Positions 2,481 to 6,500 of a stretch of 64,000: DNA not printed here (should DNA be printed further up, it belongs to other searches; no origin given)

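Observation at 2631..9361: Co-oriented cluster of a GH92 mannosidase lipoprotein, a small tubby/scramblase-like protein and a 1239-aa Cys-repeat/RCC1-propeller lipoprotein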

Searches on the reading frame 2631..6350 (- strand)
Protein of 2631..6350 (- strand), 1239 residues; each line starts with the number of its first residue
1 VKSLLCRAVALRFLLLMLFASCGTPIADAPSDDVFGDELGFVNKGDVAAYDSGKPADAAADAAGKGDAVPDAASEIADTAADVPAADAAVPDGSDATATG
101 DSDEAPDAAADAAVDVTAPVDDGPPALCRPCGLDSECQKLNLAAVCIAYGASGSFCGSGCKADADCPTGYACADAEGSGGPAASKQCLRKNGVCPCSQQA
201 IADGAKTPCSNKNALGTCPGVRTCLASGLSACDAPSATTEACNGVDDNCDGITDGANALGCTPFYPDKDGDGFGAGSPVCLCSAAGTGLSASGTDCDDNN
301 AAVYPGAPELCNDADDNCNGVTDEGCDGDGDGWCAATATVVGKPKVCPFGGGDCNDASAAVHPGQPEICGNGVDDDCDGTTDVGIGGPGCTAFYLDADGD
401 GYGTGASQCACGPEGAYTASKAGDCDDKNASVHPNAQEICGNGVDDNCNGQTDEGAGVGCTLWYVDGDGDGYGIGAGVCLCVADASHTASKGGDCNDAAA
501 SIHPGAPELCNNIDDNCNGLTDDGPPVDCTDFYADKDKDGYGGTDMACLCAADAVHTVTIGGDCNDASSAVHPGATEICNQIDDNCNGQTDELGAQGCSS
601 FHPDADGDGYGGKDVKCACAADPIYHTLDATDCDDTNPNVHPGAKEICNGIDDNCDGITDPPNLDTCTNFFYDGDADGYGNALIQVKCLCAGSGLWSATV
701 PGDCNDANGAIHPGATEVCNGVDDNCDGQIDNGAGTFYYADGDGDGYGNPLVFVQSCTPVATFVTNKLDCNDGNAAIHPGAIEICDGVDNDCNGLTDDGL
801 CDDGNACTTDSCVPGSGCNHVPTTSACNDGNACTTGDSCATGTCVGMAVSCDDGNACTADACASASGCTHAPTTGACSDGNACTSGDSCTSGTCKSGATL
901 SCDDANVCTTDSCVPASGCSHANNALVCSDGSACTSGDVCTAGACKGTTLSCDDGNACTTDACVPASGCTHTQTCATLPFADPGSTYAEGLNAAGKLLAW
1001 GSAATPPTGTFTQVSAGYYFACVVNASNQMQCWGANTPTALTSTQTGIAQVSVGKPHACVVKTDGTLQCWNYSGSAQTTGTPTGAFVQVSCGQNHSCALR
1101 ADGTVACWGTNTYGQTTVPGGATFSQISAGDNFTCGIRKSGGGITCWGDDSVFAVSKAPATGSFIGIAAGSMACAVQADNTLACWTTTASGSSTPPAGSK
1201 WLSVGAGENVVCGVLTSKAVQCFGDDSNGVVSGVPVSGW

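Call 6: search_protein_families(library=pfam, proteins=[window:2631-6350:-], max_evalue=0.01)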
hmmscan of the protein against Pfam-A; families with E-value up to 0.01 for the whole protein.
window:2631-6350:- (1239 aa): 4 families
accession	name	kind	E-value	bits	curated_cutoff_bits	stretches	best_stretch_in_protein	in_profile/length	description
PF11617.13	Cu-binding_MopE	-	2.1e-87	287.4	27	9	563-592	1-30/30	Putative metal-binding motif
PF13540.12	RCC1_2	-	1.4e-27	95.1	22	4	1086-1115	1-30/30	Regulator of chromosome condensation (RCC1) repeat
PF00526.23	Dicty_CTDC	-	2.4e-17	62.9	27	4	850-872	1-23/24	Dictyostelium (slime mold) repeat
PF25390.1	WD40_RLD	-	1.5e-10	41.4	150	1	1007-1229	87-328/363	RCC1-like domain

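Call 7: search_protein_families(library=ncbifam, proteins=[window:2631-6350:-], max_evalue=0.01)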
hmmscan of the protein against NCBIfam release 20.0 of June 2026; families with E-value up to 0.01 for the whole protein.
window:2631-6350:- (1239 aa): 0 families

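Call 39: find_homologous_proteins(query=window:2631-6350:-, max_evalue=1e-40)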
Query window:2631-6350:- (1239 aa): 4079 proteins with E <= 1e-40 among 8000 candidates; the best 120 are listed.
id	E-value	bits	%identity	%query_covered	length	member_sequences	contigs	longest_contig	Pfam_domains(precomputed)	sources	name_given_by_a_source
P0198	0.0e+0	2779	99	100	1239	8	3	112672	PF00526.24,PF11617.14,PF13540.13,PF25390.2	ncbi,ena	-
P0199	0.0e+0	1869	68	100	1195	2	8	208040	PF00526.24,PF11617.14,PF13540.13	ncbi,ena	-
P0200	0.0e+0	1852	68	99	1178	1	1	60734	PF00526.24,PF11617.14,PF13540.13,PF25390.2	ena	-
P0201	0.0e+0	1721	64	100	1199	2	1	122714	PF00526.24,PF11617.14,PF13540.13,PF25390.2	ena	-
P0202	0.0e+0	1674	52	45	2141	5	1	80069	PF11617.14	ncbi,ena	-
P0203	0.0e+0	1668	63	99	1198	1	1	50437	PF00526.24,PF11617.14,PF13540.13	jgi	jgi:hypothetical protein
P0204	0.0e+0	1493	47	45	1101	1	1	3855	PF00059.28,PF11617.14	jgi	-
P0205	0.0e+0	1474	58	97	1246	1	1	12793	PF00526.24,PF11617.14,PF13540.13,PF25390.2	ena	-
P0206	0.0e+0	1346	40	45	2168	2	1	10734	PF00059.28,PF11617.14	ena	-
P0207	0.0e+0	1298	51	90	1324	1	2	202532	PF00526.24,PF11617.14,PF13540.13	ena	-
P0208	0.0e+0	1267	43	54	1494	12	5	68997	PF11617.14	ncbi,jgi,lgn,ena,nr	ncbi:MAG TPA: putative metal-binding motif-containing protein [Myxococcota bacterium]|nr:putative me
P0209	0.0e+0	1258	45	45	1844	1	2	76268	PF11617.14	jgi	-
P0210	0.0e+0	1236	44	54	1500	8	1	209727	PF11617.14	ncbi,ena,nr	ncbi:MAG TPA: putative metal-binding motif-containing protein [Myxococcota bacterium]|nr:putative me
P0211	0.0e+0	1225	39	46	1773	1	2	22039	PF11617.14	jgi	-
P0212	0.0e+0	1224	53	45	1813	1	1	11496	PF11617.14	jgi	jgi:hypothetical protein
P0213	0.0e+0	1206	37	45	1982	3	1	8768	PF11617.14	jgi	jgi:hypothetical protein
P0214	0.0e+0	1198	41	45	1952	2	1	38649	PF04151.22,PF11617.14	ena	-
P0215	0.0e+0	1186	50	54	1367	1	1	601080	PF11617.14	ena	-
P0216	0.0e+0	1178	39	46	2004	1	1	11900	PF22352.3,PF13585.13,PF11617.14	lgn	-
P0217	0.0e+0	1168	49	45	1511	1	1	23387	PF11617.14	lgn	-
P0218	0.0e+0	1166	40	41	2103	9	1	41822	PF11617.14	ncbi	-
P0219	0.0e+0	1161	47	54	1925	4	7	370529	PF11617.14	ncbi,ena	-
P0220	0.0e+0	1159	52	54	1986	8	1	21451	PF11617.14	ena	-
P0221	0.0e+0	1126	46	90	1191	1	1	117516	PF00526.24,PF11617.14,PF13540.13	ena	-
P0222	0.0e+0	1114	42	44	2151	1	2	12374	PF15780.12,PF11617.14,PF22544.3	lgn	-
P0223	0.0e+0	1096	39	45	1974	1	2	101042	PF00059.28,PF11617.14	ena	-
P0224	0.0e+0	1093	43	45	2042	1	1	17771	PF19408.6,PF11617.14,PF18962.8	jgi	jgi:PKD-like domain/Putative metal-binding motif/Secretion system C-terminal sorting domain/SprB rep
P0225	0.0e+0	1090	50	54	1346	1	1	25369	PF11617.14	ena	-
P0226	0.0e+0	1086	44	45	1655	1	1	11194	PF02412.24,PF11617.14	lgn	-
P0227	0.0e+0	1082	52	45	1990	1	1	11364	PF11617.14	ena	-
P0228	0.0e+0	1080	39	54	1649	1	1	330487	PF11617.14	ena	-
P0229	0.0e+0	1075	53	54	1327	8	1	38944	PF11617.14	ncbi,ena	-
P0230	0.0e+0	1062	51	54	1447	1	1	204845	PF11617.14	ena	-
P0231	0.0e+0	1059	39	45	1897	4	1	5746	PF00059.28,PF11617.14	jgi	jgi:hypothetical protein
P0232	0.0e+0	1050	38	64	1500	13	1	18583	PF11617.14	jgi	-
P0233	0.0e+0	1048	39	47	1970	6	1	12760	PF00059.28,PF11617.14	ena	-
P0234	0.0e+0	1045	45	45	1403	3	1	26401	PF03974.19,PF11617.14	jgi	jgi:hypothetical protein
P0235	0.0e+0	1040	41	45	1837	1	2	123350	PF11617.14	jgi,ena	-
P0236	0.0e+0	1036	47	45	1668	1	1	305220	PF02412.24,PF11617.14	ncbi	ncbi:MAG: hypothetical protein AMXMBFR64_05480 [Myxococcales bacterium]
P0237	0.0e+0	1035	47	64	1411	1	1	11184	PF11617.14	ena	-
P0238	0.0e+0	1032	40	54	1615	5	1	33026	PF13360.14,PF11617.14,PF13570.14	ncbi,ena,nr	ncbi:MAG: hypothetical protein CVU56_14935 [Deltaproteobacteria bacterium HGW-Deltaproteobacteria-14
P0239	0.0e+0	1032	47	45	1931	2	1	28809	PF19408.6,PF11617.14,PF18962.8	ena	-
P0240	0.0e+0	1032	40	45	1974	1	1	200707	PF00059.28,PF11617.14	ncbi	-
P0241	0.0e+0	1026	52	54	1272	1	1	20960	PF11617.14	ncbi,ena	-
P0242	0.0e+0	1023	37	48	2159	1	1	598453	PF04151.22,PF11617.14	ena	-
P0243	0.0e+0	1023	50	54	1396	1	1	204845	PF11617.14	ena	-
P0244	0.0e+0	1022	41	45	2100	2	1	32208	PF11617.14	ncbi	-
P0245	0.0e+0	1020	51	54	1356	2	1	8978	PF11617.14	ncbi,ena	-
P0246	0.0e+0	1014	42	45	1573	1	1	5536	PF11617.14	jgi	jgi:hypothetical protein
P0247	2.5e-296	1005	40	46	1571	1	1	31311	PF11617.14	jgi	jgi:hypothetical protein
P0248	1.5e-294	999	40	45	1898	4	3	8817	PF22352.3,PF13585.13,PF11617.14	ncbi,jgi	jgi:gliding motility-associated-like protein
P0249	2.2e-294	998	50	54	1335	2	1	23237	PF11617.14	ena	-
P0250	1.0e-293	996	52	54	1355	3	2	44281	PF11617.14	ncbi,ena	-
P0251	1.2e-293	996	50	45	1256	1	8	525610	PF11617.14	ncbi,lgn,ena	-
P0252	2.0e-291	988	52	54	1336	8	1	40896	PF11617.14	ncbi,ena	-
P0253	3.9e-291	987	45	48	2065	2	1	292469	PF19408.6,PF11617.14,PF18962.8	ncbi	-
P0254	9.6e-291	986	50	54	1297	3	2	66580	PF11617.14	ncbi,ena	-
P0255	2.5e-290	985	42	46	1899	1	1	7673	PF22352.3,PF13585.13,PF11617.14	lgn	-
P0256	1.4e-288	979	52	54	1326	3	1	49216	PF11617.14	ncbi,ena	-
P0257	3.4e-288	978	48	45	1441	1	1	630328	PF11617.14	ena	-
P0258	1.0e-287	976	43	47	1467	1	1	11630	PF11617.14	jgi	jgi:hypothetical protein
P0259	1.5e-287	975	51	54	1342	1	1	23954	PF11617.14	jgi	jgi:hypothetical protein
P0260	1.8e-287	975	45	54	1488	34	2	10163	PF11617.14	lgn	-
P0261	4.3e-287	974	37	44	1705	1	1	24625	PF11617.14,PF07603.18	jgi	jgi:hypothetical protein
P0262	2.9e-286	971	39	54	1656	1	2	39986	PF13360.14,PF11617.14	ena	-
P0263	4.7e-286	970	52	54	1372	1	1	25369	PF11617.14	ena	-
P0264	6.3e-285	967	52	54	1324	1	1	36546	PF11617.14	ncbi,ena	-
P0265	2.8e-282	958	40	48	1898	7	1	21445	PF22352.3,PF13585.13,PF11617.14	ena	-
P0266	4.4e-282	957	37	59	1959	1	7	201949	PF11617.14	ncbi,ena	-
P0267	6.8e-282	957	41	45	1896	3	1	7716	PF22352.3,PF13585.13,PF11617.14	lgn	-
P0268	1.3e-281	956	37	45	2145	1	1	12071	PF00059.28,PF11617.14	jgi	jgi:hypothetical protein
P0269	1.5e-281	956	47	54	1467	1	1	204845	PF11617.14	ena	-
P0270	8.1e-281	953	40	44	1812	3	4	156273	PF01839.30,PF11617.14,PF13517.13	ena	-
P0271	1.3e-280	952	51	54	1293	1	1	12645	PF11617.14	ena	-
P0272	4.3e-280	951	49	54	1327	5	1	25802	PF11617.14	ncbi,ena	-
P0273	4.3e-280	951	37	54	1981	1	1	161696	PF11617.14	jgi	jgi:hypothetical protein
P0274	1.9e-279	949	40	45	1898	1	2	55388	PF22352.3,PF13585.13,PF11617.14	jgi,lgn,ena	-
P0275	1.5e-277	942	52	45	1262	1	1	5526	PF11617.14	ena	-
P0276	1.7e-277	942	50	54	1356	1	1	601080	PF11617.14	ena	-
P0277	4.7e-277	941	41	45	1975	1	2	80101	PF11617.14,PF20009.5,PF18962.8,PF18842.7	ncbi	-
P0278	7.2e-277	940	39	54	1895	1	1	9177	PF13360.14,PF11617.14,PF13570.14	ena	-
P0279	2.7e-276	938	38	45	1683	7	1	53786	PF11617.14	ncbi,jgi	jgi:hypothetical protein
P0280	3.2e-276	938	49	54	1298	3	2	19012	PF11617.14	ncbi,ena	-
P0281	8.2e-276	937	49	54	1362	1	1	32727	PF11617.14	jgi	jgi:hypothetical protein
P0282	1.2e-275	936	44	45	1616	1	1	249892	PF11617.14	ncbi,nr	ncbi:MAG: putative metal-binding motif-containing protein [Thermodesulfobacteriota bacterium]|nr:put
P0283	2.1e-275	935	37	66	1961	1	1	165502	PF11617.14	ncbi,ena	-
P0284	6.8e-273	927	40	54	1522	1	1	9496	PF11617.14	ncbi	-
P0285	9.7e-273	926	48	54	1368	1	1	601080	PF11617.14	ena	-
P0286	1.6e-272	926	40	44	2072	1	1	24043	PF11617.14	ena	-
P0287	7.1e-271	920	39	54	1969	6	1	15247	PF11617.14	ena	-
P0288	7.7e-271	920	46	54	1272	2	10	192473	PF26780.1,PF11617.14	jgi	jgi:hypothetical protein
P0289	1.5e-270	919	50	52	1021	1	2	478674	PF11617.14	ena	-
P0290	1.6e-270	919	47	57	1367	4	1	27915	PF11617.14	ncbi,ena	-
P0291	1.9e-270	919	52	46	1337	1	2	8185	PF11617.14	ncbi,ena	-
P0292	2.5e-270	918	44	48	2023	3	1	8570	PF19408.6,PF11617.14,PF18962.8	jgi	-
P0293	1.5e-268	912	49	54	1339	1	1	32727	PF11617.14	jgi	jgi:hypothetical protein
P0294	2.6e-267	908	43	47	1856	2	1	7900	PF13573.13,PF11617.14,PF18962.8,PF07705.18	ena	-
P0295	3.1e-267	908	46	54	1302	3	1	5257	PF11617.14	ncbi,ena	-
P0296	8.3e-266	903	45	46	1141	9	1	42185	PF11617.14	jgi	-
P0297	8.6e-266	903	43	54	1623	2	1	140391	PF13360.14,PF11617.14,PF13570.14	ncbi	-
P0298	2.7e-265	902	49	54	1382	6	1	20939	PF11617.14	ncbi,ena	-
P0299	4.3e-265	901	51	54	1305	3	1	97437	PF11617.14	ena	-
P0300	5.6e-265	901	50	54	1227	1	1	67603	PF11617.14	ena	-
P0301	4.2e-264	898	40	46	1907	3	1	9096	PF00059.28,PF11617.14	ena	-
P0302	4.3e-264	898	47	46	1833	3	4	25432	PF19408.6,PF11617.14,PF18962.8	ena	-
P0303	5.3e-264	897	48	54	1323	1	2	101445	PF11617.14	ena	-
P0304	5.7e-264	897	44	41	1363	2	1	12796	PF11617.14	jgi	-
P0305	1.0e-263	896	37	62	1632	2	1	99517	PF13360.14,PF11617.14,PF13570.14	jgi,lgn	-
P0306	1.0e-263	896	34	64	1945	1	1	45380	PF11617.14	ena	-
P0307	6.1e-263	894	40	45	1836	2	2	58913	PF22352.3,PF13585.13,PF11617.14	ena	-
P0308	4.3e-262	891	37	45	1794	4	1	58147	PF11617.14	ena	-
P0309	9.9e-262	890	38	51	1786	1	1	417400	PF11617.14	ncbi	-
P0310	1.1e-261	890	39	45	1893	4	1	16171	PF22352.3,PF13585.13,PF11617.14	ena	-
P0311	6.2e-261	887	43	54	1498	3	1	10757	PF11617.14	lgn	-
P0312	6.9e-261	887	41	44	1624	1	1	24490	PF22073.3,PF15780.12,PF11617.14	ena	-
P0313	2.3e-260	885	38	45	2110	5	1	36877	PF00059.28,PF11617.14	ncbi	-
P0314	5.6e-260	884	37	45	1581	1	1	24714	PF00059.28,PF11617.14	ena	-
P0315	5.7e-260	884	44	54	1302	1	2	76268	PF11617.14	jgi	-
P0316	6.1e-260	884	36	45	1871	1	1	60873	PF11617.14,PF00932.26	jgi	jgi:hypothetical protein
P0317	1.9e-259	882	50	54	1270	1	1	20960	PF11617.14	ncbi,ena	-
